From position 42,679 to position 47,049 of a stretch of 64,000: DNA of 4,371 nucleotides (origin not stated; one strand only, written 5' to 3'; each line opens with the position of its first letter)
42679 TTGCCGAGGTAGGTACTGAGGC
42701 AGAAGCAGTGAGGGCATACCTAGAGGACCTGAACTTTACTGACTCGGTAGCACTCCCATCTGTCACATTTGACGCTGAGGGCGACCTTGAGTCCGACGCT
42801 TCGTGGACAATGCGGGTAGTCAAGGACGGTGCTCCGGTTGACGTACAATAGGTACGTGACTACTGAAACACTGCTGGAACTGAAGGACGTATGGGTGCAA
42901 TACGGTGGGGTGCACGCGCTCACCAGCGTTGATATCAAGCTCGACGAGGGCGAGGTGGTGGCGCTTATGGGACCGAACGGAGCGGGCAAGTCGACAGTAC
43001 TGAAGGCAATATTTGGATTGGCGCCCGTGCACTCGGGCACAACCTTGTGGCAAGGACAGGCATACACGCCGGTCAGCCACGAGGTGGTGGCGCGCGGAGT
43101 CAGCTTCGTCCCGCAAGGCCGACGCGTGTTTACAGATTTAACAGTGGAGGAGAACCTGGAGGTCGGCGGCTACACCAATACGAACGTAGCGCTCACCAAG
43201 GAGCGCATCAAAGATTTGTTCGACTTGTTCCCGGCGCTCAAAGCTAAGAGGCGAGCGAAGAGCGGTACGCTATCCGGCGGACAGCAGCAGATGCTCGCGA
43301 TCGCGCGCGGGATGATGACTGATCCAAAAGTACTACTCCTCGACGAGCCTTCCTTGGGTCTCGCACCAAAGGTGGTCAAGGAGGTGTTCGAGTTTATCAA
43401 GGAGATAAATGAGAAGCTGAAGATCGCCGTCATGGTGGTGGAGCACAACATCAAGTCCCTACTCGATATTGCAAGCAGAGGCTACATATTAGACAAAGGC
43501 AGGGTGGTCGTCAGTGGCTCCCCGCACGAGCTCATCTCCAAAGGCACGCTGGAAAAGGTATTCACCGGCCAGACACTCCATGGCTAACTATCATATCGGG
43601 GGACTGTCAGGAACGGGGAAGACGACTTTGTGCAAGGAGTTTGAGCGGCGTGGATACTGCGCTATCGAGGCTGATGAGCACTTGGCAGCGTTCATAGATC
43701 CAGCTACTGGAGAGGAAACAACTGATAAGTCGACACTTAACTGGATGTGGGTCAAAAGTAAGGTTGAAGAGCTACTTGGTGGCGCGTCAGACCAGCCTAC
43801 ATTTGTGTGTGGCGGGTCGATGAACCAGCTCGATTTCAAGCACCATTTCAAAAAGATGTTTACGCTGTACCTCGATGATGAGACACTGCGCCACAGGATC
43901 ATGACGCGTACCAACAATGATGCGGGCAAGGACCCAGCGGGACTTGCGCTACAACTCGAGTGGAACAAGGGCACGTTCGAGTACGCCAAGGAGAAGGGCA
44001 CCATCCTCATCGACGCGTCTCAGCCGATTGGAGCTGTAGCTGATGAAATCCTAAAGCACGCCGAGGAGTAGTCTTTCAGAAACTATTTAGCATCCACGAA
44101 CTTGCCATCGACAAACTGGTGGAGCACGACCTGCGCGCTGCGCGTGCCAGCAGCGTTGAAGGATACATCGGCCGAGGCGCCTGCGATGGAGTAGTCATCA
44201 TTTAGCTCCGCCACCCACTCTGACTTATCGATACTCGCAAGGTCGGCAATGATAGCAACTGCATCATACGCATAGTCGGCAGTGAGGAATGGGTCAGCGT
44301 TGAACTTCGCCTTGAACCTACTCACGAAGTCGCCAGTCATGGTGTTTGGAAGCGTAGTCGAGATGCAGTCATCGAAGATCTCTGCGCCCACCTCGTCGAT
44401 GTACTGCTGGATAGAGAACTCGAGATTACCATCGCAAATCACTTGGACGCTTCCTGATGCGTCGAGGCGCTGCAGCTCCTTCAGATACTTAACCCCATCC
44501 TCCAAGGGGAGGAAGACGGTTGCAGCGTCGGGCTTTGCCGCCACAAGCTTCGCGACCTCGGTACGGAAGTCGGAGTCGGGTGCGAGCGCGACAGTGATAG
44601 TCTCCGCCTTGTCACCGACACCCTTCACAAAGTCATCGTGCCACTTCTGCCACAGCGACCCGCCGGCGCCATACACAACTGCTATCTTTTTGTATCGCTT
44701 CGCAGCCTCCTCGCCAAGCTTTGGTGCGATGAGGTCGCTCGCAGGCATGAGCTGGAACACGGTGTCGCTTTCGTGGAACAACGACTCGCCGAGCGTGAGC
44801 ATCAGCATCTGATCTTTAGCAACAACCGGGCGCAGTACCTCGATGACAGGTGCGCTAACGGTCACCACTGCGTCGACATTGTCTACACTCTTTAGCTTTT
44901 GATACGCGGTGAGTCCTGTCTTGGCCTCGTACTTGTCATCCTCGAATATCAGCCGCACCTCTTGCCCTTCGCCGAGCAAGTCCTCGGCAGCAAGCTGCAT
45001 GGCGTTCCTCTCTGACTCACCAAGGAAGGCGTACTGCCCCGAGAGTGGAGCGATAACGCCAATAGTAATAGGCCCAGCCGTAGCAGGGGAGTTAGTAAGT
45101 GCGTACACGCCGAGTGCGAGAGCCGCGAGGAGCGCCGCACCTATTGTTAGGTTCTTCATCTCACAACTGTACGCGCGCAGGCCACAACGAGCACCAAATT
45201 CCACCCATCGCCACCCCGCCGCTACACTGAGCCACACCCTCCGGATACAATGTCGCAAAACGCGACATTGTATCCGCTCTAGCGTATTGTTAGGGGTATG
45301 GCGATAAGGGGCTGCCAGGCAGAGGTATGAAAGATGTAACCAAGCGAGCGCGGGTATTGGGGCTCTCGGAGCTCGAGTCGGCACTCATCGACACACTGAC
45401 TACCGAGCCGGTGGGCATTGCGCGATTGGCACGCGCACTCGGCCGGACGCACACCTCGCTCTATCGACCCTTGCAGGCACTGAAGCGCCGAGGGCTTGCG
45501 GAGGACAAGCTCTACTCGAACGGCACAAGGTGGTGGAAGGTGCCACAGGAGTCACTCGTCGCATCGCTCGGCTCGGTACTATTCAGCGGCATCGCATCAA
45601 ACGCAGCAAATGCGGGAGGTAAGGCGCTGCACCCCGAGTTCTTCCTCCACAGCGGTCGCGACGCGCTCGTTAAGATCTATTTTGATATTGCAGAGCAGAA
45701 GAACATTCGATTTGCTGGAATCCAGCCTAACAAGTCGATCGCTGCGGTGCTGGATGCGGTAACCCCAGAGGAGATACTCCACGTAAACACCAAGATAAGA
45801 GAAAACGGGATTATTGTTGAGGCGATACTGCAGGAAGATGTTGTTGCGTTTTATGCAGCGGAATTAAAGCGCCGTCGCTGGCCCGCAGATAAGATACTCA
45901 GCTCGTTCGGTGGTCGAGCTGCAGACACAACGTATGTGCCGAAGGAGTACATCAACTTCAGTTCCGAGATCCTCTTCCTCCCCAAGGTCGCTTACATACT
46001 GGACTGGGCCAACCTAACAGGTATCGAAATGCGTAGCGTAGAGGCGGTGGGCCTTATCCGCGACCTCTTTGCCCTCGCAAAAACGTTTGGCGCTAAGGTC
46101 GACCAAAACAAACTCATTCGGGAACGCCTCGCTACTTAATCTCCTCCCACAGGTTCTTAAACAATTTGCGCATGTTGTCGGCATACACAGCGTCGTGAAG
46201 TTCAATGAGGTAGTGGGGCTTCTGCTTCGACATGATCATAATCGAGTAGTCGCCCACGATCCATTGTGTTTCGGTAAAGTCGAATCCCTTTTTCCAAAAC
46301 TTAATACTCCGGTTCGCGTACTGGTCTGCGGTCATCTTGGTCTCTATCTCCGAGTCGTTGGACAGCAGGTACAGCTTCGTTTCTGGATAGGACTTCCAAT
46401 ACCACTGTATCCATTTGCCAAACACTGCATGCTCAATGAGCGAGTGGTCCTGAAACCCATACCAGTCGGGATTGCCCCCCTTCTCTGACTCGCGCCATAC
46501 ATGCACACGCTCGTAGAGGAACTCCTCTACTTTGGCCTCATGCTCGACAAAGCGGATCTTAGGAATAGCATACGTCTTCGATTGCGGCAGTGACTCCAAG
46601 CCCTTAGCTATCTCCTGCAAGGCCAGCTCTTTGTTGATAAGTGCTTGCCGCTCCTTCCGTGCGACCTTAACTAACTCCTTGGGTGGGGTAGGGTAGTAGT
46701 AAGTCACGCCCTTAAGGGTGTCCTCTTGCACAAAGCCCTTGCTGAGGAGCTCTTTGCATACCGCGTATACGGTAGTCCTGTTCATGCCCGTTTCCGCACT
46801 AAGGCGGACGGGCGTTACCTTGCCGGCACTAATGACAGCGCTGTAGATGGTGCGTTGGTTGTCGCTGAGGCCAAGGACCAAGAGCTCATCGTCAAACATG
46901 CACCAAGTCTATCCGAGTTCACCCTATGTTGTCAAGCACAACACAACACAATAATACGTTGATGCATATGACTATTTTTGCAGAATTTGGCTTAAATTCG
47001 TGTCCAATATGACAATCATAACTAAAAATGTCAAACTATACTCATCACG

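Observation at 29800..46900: Modular nutrient-uptake island: one LivHMGF importer, five signal-anchored LivJ-type receptors, six TrmB-family regulators in repeated head-to-head regulator/receptor cassettes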

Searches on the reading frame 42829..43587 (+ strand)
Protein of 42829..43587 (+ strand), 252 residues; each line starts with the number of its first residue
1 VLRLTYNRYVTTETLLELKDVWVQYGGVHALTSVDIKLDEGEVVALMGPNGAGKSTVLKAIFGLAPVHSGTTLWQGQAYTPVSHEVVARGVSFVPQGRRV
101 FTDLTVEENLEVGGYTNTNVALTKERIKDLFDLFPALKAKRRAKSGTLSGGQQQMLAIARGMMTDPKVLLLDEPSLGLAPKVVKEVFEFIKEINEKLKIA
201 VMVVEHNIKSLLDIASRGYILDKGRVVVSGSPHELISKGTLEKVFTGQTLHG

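Call 4: search_protein_families(library=pfam, proteins=[window:42829-43587:+], max_evalue=0.01)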
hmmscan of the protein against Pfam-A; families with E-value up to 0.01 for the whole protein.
window:42829-43587:+ (252 aa): 11 families
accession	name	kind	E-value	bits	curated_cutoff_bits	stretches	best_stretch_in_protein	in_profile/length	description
PF00005.33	ABC_tran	-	4.6e-33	115.2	25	1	32-175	2-136/137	ABC transporter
PF13304.12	AAA_21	-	1.8e-11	45.1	27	2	44-65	2-23/304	AAA domain, putative AbiEii toxin, Type IV TA system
PF02463.25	SMC_N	-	8.6e-08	32.3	40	1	42-207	25-200/220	RecF/RecN/SMC N terminal domain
PF13555.12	AAA_29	-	9.5e-05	22.5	27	1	34-61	15-42/61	P-loop containing region of AAA domain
PF13476.12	AAA_23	-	0.00046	21.3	27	1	32-62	11-40/201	AAA domain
PF13401.12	AAA_22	-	0.00093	20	27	1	42-195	6-109/130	AAA domain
PF13175.12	AAA_15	-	0.00097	19.3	32.1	0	32-61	15-43/374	AAA ATPase domain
PF13514.12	AAA_27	-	0.0027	17.8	22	1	32-62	17-47/206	AAA domain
PF25199.1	nSTAND_NTPase5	-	0.0033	17.7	34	0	39-78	39-79/145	Novel STAND NTPase 5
PF13481.12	AAA_25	-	0.0041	17.2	27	0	38-58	30-50/195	AAA domain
PF00350.29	Dynamin_N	-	0.0066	16.9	27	0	44-203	1-135/168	Dynamin family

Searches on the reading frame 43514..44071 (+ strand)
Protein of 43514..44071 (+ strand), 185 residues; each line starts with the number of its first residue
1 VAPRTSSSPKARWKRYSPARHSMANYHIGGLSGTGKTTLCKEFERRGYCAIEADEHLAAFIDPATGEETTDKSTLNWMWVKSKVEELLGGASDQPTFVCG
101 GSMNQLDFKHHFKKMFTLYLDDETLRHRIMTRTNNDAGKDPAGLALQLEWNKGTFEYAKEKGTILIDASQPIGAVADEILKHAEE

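Call 4: search_protein_families(library=pfam, proteins=[window:43514-44071:+], max_evalue=0.01)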
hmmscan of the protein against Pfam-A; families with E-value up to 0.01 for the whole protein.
window:43514-44071:+ (185 aa): 2 families
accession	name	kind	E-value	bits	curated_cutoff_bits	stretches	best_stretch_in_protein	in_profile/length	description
PF13238.12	AAA_18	-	2.7e-07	31.5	29.4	1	28-139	3-118/128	AAA domain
PF13671.12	AAA_33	-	0.00011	22.9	27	1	29-79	5-58/143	AAA domain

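Call 58: search_protein_families(library=pfam, proteins=[window:43514-44071:+], max_evalue=0.01)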
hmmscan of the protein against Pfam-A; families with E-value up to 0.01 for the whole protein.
window:43514-44071:+ (185 aa): 2 families
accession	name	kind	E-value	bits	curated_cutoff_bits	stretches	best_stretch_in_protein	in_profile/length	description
PF13238.12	AAA_18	-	2.7e-07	31.5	29.4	1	28-139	3-118/128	AAA domain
PF13671.12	AAA_33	-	0.00011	22.9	27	1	29-79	5-58/143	AAA domain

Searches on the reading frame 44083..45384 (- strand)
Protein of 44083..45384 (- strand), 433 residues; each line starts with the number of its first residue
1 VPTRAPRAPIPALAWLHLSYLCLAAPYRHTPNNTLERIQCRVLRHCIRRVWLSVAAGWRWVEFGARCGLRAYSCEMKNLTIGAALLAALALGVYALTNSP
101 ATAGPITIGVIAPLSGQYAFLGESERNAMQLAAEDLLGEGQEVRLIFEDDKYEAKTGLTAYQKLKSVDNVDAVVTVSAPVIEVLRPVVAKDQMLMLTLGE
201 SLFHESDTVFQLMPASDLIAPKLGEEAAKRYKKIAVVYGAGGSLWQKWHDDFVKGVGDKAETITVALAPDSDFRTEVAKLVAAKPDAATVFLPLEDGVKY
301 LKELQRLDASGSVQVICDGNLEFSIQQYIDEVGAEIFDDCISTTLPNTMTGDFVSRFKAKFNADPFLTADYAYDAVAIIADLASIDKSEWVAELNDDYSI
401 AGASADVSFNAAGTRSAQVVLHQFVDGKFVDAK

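Call 4: search_protein_families(library=pfam, proteins=[window:44083-45384:-], max_evalue=0.01)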
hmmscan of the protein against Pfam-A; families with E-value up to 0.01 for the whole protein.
window:44083-45384:- (433 aa): 1 family
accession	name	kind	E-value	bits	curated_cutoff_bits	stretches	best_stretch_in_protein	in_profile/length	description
PF13458.12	Peripla_BP_6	-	2.9e-31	109.8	31.7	1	105-382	1-292/343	Periplasmic binding protein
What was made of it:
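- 44083..45159 (-): SBP5, the most divergent receptor. True start is ATG 45159. PF13458 110 bits (call 4).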

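Call 52: search_solved_structures(query=window:44083-45159:-, max_evalue=0.00001)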
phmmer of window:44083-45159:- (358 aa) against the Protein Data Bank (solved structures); distinct sequences matched with E-value up to 0.00001: 5.
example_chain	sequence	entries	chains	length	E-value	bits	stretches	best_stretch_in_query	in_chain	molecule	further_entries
4ey3_A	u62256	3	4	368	3e-13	53.1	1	31-306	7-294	Twin-arginine translocation pathway signal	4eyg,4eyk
4evq_A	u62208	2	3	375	2.8e-10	43.3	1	24-303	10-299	Putative ABC transporter subunit, substrate-binding component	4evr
4n0q_A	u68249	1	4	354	1.4e-06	31.2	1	30-355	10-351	Leu/Ile/Val-binding protein homolog 3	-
3ukj_A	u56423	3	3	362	2.3e-06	30.4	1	26-215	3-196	Extracellular ligand-binding receptor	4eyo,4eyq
3tx6_A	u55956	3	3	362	4.1e-06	29.6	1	26-215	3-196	Putative branched-chain amino acid transport system substrate-binding protein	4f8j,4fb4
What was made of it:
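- On HAAT-family (LivJHMGF-type) ABC importer: SBP5's best are 4ey3 and 4evq (call 52), which I recall as aromatic-acid binders.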

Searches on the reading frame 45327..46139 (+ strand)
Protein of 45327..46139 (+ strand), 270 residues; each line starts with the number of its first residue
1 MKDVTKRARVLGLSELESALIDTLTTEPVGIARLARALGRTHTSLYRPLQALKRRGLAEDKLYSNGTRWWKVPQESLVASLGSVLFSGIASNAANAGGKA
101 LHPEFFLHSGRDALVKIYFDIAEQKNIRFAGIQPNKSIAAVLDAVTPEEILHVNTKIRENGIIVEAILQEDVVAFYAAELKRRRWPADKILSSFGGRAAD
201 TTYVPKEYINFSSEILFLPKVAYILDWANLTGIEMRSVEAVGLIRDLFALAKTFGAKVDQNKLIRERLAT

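Call 4: search_protein_families(library=pfam, proteins=[window:45327-46139:+], max_evalue=0.01)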
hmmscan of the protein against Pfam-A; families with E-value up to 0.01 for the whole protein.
window:45327-46139:+ (270 aa): 3 families
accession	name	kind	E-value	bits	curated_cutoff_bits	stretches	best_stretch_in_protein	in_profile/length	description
PF01978.25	TrmB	-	0.00034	20.8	25.6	1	10-60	3-54/68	Sugar-specific transcriptional regulator TrmB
PF09339.16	HTH_IclR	-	0.0015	18.7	22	1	26-59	16-49/52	IclR helix-turn-helix domain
PF25213.1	HVO_A0261_N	-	0.0069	16.7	35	0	8-60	4-56/86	HVO_A0261 N-terminal domain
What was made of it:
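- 45327..46139 (+): reg5, a divergent TrmB-type regulator head-to-head with SBP5. PF01978 20.8 bits, below the cut-off (call 4).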

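Call 19: search_protein_families(library=ncbifam, proteins=[window:45327-46139:+], max_evalue=0.001)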
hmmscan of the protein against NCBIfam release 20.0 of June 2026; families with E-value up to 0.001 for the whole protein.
window:45327-46139:+ (270 aa): 0 families

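Call 44: find_homologous_proteins(query=window:45327-46139:+, max_evalue=0.00001)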
Query window:45327-46139:+ (270 aa): 20 proteins with E <= 0.00001 among 5665 candidates.
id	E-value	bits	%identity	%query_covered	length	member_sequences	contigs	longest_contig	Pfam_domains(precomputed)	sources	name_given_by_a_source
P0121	1.6e-170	583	100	100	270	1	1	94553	-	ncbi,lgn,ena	-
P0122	9.9e-111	387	67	99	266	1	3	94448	PF01978.26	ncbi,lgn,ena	ncbi:MAG: helix-turn-helix domain-containing protein [Patescibacteria group bacterium]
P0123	7.9e-76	273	49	100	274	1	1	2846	PF01978.26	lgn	-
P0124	1.1e-75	273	49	99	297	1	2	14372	PF01978.26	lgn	-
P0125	1.3e-74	269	48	100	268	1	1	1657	PF01978.26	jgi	jgi:hypothetical protein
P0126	1.6e-74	269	51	99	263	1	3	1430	PF01978.26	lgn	-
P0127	1.8e-74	269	49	100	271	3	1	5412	PF01978.26,PF09339.17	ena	-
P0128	3.1e-73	265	49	100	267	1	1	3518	PF01978.26,PF09339.17,PF25213.2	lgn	-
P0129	9.6e-73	263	46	100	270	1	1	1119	PF12840.14,PF01978.26,PF09339.17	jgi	jgi:hypothetical protein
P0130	2.4e-72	262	47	99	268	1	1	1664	PF01978.26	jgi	jgi:hypothetical protein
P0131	6.2e-70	254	48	99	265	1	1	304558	PF01978.26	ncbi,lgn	-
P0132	7.8e-70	253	46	99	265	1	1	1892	PF01978.26,PF12802.14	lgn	-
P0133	3.9e-69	251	46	99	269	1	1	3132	PF01978.26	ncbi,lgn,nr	ncbi:MAG: hypothetical protein HYT39_03555 [Candidatus Sungbacteria bacterium]|nr:hypothetical prote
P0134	2.8e-66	242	45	100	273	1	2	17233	PF01978.26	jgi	jgi:hypothetical protein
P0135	7.5e-64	234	45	99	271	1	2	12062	-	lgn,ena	-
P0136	8.7e-63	230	44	99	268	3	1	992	PF01978.26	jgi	-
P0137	3.9e-58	215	45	98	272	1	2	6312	PF12840.14,PF01978.26,PF25213.2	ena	-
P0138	6.6e-39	152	36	98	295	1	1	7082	PF01978.26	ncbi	-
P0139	1.5e-38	151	34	93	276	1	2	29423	PF01978.26,PF09339.17,PF12802.14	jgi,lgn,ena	jgi:DNA-binding HxlR family transcriptional regulator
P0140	1.8e-32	131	32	96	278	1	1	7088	PF01978.26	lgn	-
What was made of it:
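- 45327..46139 (+): Homologues carry PF01978 (call 44).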

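Call 45: find_encoding_contigs(protein=P0122, flank=10000, max_places=2)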
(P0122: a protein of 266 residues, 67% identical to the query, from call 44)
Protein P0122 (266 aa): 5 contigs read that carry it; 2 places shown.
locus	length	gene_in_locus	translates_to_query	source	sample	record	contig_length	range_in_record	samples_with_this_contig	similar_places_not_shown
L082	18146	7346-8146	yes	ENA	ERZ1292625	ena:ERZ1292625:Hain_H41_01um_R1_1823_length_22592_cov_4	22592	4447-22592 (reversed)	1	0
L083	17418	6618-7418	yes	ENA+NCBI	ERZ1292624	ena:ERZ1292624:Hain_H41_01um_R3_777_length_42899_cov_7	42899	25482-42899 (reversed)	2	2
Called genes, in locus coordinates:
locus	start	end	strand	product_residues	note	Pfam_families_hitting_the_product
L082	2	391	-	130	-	?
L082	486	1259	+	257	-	PF01978:TrmB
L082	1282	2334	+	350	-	PF13458:Peripla_BP_6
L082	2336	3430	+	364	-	PF04348:LppC, PF13433:Peripla_BP_5 (weak), PF13458:Peripla_BP_6, PF01094:ANF_receptor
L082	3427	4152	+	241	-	PF02463:SMC_N (weak), PF13555:AAA_29 (faint), PF00005:ABC_tran, PF13304:AAA_21 (weak)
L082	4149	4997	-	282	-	PF01978:TrmB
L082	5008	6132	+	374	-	PF13433:Peripla_BP_5, PF13458:Peripla_BP_6, PF01094:ANF_receptor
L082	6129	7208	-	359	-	PF13458:Peripla_BP_6, PF01094:ANF_receptor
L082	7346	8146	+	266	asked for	PF01978:TrmB (weak)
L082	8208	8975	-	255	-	PF01978:TrmB, PF09339:HTH_IclR (weak)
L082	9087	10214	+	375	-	PF13433:Peripla_BP_5, PF13458:Peripla_BP_6, PF01094:ANF_receptor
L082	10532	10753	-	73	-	-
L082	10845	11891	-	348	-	PF05697:Trigger_N, PF05698:Trigger_C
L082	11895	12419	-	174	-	PF00719:Pyrophosphatase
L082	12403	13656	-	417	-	PF08529:NusA_N, PF00575:S1 (weak), PF13184:KH_NusA_1st, PF26594:KH_NusA_2nd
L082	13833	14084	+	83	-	-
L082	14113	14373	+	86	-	-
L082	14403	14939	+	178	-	-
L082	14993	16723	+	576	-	PF05157:MshEN, PF00437:T2SSE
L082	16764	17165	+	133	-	PF00903:Glyoxalase (weak), PF22677:Ble-like_N (faint)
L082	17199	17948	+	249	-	PF20582:UPF0758_N, PF04002:RadC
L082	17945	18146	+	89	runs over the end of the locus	-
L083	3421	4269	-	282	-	PF01978:TrmB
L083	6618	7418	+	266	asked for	PF01978:TrmB (weak)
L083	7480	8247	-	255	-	PF01978:TrmB, PF09339:HTH_IclR (weak)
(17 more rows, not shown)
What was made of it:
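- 46132..46899 (-): reg6, a TrmB-type regulator with no receptor partner here. TGTTG-N7-CAACA (46927-46943) lies over its -35. The 48% orthologue in L082 faces a 375-aa receptor (call 45).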

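Call 46: find_encoding_contigs(protein=P0131, flank=6000, max_places=2)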
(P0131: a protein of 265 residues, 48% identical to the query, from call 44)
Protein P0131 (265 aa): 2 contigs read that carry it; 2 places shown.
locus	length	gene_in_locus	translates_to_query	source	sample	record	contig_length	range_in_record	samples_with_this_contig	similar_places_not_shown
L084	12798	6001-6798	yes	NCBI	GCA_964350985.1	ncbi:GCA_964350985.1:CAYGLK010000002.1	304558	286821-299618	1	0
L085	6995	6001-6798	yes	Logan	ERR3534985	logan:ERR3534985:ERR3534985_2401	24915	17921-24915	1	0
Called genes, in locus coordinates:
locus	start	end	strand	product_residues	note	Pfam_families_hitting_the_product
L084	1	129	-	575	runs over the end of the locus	PF05157:MshEN, PF00437:T2SSE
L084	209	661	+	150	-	PF02367:TsaE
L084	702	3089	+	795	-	PF02739:5_3_exonuc_N, PF01367:5_3_exonuc, PF00476:DNA_pol_A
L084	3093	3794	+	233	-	-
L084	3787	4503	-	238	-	PF00520:Ion_trans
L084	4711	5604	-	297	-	PF04055:Radical_SAM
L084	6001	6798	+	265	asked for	PF01978:TrmB (weak)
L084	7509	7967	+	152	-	PF00588:SpoU_methylase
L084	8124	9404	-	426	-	PF08245:Mur_ligase_M, PF02875:Mur_ligase_C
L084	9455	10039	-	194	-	PF01330:RuvA_N, PF14520:HHH_5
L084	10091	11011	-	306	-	PF01063:Aminotran_4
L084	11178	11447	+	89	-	PF01649:Ribosomal_S20p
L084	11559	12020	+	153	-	PF01325:Fe_dep_repress, PF01022:HTH_5 (weak), PF12802:MarR_2 (weak), PF13412:HTH_24 (weak), PF00126:HTH_1 (faint), PF09339:HTH_IclR (weak), PF02742:Fe_dep_repr_C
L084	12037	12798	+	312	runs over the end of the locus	PF01297:ZnuA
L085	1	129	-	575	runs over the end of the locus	PF05157:MshEN, PF00437:T2SSE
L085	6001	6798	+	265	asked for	PF01978:TrmB (weak)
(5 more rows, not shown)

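Call 47: find_encoding_contigs(protein=P0124, flank=6000, max_places=2)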
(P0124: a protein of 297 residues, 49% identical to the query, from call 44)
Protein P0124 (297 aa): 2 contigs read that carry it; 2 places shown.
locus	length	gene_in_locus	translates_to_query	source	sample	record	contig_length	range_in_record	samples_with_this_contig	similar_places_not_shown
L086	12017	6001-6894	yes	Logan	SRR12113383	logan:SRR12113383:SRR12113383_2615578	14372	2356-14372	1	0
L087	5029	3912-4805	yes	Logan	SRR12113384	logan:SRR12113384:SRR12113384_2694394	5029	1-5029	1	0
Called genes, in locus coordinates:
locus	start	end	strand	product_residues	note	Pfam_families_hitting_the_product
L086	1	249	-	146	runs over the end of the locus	PF00416:Ribosomal_S13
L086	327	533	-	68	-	PF01176:eIF-1a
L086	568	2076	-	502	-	-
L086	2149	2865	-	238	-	PF00005:ABC_tran, PF13304:AAA_21 (faint)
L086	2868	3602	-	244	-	PF02463:SMC_N (weak), PF13476:AAA_23 (weak), PF00005:ABC_tran, PF13304:AAA_21 (faint), PF12399:BCA_ABC_TP_C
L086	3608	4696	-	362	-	PF13458:Peripla_BP_6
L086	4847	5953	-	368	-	PF13458:Peripla_BP_6, PF01094:ANF_receptor (weak)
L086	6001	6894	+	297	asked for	PF01978:TrmB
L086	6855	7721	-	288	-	PF02653:BPD_transp_2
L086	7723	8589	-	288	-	PF02653:BPD_transp_2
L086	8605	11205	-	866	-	PF00690:Cation_ATPase_N, PF00122:E1-E2_ATPase, PF00702:Hydrolase, PF13246:Cation_ATPase, PF08282:Hydrolase_3 (faint), PF00689:Cation_ATPase_C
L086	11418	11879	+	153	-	PF03412:Peptidase_C39, PF12385:Peptidase_C70 (weak), PF13529:Peptidase_C39_2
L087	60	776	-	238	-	PF00005:ABC_tran, PF13304:AAA_21 (faint)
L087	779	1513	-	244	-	PF02463:SMC_N (weak), PF13476:AAA_23 (weak), PF00005:ABC_tran, PF13304:AAA_21 (faint), PF12399:BCA_ABC_TP_C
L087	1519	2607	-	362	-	PF13458:Peripla_BP_6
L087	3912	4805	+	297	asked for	PF01978:TrmB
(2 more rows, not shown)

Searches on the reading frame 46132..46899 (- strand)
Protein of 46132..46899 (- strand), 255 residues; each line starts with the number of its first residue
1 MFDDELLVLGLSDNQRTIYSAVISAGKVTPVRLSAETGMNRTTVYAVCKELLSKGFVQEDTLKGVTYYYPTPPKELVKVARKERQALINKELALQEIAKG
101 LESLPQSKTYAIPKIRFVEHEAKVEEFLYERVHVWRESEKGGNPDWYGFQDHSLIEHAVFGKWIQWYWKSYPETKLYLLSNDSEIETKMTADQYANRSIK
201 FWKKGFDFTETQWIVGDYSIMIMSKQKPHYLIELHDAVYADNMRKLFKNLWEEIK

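Call 4: search_protein_families(library=pfam, proteins=[window:46132-46899:-], max_evalue=0.01)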
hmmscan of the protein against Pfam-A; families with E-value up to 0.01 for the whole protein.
window:46132-46899:- (255 aa): 5 families
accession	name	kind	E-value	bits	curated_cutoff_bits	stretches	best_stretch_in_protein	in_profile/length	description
PF01978.25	TrmB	-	5.3e-11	42.7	25.6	1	8-74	3-68/68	Sugar-specific transcriptional regulator TrmB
PF09339.16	HTH_IclR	-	9.3e-05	22.6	22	1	28-60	19-51/52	IclR helix-turn-helix domain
PF13412.12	HTH_24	-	0.00018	21.5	21.9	1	11-58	1-48/48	Winged helix-turn-helix DNA-binding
PF03965.22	Penicillinase_R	-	0.00033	21.4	22.6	1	13-78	3-72/115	Penicillinase repressor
PF12802.13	MarR_2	-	0.0039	17.8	27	1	10-58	2-51/61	MarR family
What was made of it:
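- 46132..46899 (-): PF01978 43 bits (call 4).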

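Call 19: search_protein_families(library=ncbifam, proteins=[window:46132-46899:-], max_evalue=0.001)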
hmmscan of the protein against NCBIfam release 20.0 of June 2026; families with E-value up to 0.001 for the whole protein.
window:46132-46899:- (255 aa): 0 families
